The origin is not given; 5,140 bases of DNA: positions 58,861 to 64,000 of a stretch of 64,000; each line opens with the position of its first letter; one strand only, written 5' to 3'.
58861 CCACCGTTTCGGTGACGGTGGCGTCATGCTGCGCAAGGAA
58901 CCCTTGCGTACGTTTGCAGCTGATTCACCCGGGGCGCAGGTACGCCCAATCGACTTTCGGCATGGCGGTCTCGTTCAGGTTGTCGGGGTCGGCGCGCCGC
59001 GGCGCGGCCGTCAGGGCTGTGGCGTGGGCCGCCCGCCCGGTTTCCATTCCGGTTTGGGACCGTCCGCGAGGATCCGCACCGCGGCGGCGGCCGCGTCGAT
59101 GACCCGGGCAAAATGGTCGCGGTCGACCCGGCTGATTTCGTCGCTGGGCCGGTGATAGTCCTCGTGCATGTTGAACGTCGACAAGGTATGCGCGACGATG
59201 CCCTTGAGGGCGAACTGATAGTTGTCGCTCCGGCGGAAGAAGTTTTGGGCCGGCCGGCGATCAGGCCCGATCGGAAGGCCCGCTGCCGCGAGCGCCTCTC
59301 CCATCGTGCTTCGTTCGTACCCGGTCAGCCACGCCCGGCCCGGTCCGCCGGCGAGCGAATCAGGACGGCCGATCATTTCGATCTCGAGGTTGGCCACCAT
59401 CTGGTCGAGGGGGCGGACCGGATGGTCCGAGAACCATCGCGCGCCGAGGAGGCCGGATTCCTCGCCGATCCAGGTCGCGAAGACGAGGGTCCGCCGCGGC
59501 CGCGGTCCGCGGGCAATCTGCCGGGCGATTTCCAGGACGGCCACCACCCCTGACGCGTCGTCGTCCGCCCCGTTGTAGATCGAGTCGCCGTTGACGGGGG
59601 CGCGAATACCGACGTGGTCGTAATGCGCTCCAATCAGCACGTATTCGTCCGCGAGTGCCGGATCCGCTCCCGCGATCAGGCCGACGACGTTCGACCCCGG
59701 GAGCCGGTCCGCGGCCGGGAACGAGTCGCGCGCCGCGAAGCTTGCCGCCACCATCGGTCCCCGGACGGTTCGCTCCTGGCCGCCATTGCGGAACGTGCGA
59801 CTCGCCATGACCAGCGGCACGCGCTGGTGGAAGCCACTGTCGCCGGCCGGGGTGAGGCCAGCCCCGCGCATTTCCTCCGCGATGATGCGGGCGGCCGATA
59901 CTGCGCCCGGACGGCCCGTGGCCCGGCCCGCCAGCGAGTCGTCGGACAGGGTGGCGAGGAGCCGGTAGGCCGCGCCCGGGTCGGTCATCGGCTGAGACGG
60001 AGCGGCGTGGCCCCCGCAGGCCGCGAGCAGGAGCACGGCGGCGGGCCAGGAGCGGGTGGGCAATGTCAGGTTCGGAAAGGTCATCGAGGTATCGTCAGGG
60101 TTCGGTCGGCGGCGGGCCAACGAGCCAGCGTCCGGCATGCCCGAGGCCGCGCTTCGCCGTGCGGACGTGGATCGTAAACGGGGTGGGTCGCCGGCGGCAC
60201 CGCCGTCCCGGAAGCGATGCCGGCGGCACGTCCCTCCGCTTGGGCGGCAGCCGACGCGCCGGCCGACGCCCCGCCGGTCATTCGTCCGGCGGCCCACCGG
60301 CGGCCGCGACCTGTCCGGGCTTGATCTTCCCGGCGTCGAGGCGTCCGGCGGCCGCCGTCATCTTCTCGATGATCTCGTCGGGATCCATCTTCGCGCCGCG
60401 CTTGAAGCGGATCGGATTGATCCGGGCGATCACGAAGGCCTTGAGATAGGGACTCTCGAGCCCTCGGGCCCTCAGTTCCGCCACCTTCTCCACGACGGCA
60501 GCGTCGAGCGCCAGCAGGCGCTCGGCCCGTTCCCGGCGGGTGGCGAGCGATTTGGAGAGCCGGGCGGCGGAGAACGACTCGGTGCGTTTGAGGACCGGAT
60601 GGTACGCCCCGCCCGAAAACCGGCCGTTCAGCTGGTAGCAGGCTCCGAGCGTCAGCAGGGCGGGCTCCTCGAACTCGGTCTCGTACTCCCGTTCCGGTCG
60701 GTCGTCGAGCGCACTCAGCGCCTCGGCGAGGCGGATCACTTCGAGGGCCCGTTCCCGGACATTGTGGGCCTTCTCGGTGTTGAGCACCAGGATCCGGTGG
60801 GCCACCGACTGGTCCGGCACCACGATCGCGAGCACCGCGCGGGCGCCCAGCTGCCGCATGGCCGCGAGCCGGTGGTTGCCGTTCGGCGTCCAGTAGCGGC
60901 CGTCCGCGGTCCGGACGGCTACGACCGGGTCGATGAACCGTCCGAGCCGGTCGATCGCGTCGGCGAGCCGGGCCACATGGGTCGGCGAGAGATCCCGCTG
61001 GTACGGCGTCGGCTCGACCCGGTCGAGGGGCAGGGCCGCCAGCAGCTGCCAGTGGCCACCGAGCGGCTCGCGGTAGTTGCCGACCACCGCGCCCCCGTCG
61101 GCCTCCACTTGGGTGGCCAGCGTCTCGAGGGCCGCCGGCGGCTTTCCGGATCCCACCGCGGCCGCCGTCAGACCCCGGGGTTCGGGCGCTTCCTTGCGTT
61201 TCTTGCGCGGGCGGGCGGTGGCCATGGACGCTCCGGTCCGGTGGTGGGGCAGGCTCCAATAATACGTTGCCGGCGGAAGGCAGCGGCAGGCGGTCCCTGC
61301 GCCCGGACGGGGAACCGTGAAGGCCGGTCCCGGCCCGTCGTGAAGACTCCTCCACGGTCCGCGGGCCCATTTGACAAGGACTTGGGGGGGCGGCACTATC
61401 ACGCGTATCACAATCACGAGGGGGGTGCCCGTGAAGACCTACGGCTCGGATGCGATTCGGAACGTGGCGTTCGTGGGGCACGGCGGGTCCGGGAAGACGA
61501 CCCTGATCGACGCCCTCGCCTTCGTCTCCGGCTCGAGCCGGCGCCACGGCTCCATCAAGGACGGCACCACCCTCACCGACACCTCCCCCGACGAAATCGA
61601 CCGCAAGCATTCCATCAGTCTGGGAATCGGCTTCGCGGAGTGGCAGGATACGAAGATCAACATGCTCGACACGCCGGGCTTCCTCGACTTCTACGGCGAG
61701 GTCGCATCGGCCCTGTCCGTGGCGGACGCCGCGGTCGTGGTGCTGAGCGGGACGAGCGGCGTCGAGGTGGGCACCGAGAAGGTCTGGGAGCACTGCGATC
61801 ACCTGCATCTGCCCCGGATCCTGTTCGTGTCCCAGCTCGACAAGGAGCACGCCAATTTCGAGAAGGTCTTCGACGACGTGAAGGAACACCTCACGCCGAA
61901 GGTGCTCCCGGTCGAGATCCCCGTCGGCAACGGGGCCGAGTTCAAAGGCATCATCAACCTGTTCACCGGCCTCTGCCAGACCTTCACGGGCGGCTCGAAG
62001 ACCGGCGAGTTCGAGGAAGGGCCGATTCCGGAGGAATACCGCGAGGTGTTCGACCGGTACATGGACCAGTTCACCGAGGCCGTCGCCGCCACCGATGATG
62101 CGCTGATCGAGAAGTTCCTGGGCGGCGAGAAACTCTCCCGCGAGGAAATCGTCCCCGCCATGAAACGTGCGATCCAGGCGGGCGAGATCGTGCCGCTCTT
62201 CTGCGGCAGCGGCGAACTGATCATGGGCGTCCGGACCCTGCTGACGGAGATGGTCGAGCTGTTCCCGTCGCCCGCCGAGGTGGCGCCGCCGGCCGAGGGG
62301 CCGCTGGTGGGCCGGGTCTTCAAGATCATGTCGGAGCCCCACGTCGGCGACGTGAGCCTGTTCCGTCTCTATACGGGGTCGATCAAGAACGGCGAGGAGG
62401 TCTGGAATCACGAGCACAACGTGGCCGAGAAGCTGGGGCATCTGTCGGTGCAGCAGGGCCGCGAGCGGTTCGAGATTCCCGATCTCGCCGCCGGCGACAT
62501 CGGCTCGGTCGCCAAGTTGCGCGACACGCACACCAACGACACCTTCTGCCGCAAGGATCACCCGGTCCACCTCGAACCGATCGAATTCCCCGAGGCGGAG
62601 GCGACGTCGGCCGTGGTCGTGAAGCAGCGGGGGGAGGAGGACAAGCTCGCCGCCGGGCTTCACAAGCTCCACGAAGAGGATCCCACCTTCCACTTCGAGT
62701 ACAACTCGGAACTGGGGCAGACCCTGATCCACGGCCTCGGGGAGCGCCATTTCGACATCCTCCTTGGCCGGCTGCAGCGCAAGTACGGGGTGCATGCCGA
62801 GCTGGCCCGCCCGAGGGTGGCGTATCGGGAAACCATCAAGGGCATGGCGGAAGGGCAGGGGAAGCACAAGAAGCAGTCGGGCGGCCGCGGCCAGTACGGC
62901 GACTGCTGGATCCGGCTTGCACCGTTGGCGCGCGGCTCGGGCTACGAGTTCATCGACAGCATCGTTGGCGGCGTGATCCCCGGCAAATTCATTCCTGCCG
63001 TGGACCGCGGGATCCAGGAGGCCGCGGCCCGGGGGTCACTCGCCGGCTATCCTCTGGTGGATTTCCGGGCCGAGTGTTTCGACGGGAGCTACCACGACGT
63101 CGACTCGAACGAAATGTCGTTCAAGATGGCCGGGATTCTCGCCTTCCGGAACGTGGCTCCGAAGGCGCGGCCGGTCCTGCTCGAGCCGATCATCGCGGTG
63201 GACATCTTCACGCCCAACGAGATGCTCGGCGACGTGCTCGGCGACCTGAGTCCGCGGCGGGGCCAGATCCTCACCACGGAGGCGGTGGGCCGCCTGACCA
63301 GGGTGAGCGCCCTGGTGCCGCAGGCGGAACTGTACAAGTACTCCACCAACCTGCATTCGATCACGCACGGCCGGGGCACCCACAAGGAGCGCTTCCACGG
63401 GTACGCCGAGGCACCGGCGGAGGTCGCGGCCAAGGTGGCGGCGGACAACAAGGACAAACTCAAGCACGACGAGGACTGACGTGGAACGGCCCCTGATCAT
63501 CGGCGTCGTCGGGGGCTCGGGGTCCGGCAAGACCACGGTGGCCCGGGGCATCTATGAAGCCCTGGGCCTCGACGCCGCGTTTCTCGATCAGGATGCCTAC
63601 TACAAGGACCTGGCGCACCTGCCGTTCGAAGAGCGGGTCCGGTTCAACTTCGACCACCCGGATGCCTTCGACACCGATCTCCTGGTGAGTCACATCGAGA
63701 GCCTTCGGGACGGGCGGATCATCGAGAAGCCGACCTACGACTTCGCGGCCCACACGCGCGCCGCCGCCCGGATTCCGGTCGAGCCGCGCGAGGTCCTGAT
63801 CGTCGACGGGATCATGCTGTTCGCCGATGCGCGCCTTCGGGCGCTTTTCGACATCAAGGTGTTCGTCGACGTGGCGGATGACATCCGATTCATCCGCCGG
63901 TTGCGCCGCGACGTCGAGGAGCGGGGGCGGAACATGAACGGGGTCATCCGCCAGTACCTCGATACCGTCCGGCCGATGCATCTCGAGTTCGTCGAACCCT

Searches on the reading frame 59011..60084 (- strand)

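Call 20: search_protein_families(library=pfam, proteins=[window:59011-60084:-], max_evalue=0.001)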
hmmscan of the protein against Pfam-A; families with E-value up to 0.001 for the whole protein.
window:59011-60084:- (357 aa): 2 families
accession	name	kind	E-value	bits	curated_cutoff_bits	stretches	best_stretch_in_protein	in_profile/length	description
PF04389.22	Peptidase_M28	-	1.3e-39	136.4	21.3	1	132-335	1-192/193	Peptidase family M28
PF01546.33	Peptidase_M20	-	2.1e-07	31.5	24.6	1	151-303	2-113/206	Peptidase family M20/M25/M40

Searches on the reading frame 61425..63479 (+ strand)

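Call 20: search_protein_families(library=pfam, proteins=[window:61425-63479:+], max_evalue=0.001)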
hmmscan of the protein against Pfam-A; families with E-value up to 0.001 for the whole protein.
window:61425-63479:+ (684 aa): 10 families
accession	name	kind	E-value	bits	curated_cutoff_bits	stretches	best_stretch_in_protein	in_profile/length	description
PF03764.24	EFG_IV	-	2.3e-39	134.4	24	1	463-581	1-120/121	Elongation factor G, domain IV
PF00009.33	GTP_EFTU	-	2.1e-37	129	26.5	1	11-282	3-188/188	Elongation factor Tu GTP binding domain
PF00679.30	EFG_C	-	5.7e-22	78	27.9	1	584-669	1-87/89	Elongation factor G C-terminus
PF14492.12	EFG_III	-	8.8e-22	77.4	27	1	388-461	1-74/75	Elongation Factor G, domain III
PF22042.2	EF-G_D2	-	8.7e-10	39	27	1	294-376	2-83/84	Elongation factor G domain 2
PF03144.31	GTP_EFTU_D2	-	1.8e-06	28.7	30.3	1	308-375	1-73/73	Elongation factor Tu domain 2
PF01926.29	MMR_HSR1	-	6.1e-05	23.5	21.9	1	13-133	1-109/113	50S ribosome-binding GTPase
PF16658.11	RF3_C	-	0.0002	21.6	40.1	1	392-476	10-94/132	Class II release factor RF3, C-terminal domain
PF13304.12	AAA_21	-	0.00025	21.6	27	1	15-59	3-57/304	AAA domain, putative AbiEii toxin, Type IV TA system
PF13555.12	AAA_29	-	0.00038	20.6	27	0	13-34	24-45/61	P-loop containing region of AAA domain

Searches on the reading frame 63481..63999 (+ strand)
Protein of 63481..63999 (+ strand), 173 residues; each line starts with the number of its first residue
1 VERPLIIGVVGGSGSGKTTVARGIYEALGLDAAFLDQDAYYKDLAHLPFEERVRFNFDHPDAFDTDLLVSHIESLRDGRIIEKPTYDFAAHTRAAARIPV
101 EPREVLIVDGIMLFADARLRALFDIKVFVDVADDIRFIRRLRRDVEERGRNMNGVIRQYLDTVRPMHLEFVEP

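Call 20: search_protein_families(library=pfam, proteins=[window:63481-63999:+], max_evalue=0.001)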
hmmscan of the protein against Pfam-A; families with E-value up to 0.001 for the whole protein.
window:63481-63999:+ (173 aa): 5 families
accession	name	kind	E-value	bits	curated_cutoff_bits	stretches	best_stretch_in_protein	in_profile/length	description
PF00485.24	PRK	-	9.3e-38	130.5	22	1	6-173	1-178/196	Phosphoribulokinase / Uridine kinase family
PF13238.12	AAA_18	-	3e-08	34.6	29.4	1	7-150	1-118/128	AAA domain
PF13671.12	AAA_33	-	7.1e-05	23.6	27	1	9-46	4-39/143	AAA domain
PF06414.18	Zeta_toxin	-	0.00018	21.4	22.3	0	2-40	14-54/199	Zeta toxin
PF02224.24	Cytidylate_kin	-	0.00021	21.5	26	0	8-54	2-46/211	Cytidylate kinase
